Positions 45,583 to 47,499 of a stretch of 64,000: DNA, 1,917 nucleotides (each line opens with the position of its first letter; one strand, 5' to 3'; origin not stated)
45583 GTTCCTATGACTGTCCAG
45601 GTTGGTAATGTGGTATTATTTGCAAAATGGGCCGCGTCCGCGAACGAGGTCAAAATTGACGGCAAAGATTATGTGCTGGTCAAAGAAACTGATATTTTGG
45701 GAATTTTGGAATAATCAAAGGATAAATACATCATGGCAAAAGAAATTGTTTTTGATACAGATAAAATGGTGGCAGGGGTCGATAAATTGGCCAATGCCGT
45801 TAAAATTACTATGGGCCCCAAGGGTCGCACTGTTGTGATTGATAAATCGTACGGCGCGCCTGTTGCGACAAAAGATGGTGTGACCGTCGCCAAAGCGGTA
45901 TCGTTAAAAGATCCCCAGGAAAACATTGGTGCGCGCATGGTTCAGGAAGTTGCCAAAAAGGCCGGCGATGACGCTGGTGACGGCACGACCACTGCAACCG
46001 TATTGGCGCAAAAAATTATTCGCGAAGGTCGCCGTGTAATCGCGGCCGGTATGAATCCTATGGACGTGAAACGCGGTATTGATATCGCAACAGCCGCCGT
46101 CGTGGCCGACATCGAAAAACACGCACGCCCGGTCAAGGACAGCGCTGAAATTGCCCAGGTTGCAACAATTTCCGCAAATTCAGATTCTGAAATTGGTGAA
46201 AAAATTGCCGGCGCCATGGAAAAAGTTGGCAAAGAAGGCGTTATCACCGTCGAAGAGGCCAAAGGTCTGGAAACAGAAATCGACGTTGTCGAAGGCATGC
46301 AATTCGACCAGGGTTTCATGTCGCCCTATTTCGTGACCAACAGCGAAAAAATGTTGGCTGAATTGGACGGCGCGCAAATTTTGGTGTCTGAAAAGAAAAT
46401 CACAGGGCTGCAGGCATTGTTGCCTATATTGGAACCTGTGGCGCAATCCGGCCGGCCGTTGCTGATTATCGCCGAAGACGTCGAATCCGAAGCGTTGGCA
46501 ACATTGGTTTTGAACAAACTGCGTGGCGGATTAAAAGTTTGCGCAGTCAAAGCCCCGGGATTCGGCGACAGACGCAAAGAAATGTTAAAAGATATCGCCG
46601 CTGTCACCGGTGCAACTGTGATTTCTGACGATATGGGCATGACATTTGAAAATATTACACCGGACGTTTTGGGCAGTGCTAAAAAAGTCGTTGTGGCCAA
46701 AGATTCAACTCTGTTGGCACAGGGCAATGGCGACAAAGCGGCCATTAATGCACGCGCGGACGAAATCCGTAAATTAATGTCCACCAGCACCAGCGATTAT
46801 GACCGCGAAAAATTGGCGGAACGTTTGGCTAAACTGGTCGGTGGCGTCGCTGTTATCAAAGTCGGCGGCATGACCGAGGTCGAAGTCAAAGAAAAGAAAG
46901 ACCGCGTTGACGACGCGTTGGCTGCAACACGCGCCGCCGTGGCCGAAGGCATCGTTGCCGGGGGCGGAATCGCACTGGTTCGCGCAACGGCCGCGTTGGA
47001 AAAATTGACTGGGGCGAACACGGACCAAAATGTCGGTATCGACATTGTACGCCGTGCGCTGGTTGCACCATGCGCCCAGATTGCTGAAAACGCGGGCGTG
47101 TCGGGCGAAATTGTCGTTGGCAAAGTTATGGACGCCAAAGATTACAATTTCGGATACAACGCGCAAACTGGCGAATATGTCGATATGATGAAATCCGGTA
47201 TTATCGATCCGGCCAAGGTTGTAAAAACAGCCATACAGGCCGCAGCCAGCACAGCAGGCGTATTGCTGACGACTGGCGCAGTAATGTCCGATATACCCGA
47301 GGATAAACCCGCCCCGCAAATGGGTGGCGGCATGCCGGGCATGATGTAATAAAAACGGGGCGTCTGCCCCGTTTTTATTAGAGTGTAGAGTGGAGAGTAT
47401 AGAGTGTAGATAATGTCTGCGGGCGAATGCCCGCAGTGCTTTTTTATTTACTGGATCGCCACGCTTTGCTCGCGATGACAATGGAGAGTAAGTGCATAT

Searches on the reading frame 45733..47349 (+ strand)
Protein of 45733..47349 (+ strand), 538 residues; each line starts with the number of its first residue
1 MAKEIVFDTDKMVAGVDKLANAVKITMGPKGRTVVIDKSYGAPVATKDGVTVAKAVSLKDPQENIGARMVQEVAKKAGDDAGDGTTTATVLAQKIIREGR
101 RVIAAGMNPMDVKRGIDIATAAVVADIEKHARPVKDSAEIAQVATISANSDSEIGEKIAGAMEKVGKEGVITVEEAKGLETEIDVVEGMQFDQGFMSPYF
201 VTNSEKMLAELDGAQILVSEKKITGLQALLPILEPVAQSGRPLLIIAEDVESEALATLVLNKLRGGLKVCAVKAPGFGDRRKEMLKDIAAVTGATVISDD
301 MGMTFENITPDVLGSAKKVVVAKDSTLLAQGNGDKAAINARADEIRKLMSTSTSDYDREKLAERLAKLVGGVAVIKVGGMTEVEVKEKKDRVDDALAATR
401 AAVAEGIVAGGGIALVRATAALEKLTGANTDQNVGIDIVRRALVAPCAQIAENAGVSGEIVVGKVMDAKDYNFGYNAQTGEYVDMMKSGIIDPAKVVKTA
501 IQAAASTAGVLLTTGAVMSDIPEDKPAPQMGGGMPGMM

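Call 61: search_protein_families(library=pfam, proteins=[window:45733-47349:+], max_evalue=0.001)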
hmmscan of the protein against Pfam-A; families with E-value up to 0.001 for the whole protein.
window:45733-47349:+ (538 aa): 1 family
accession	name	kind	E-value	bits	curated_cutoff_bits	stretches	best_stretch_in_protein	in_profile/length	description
PF00118.29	Cpn60_TCP1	-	3.6e-74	250.7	34.3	1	19-520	1-488/490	TCP-1/cpn60 chaperonin family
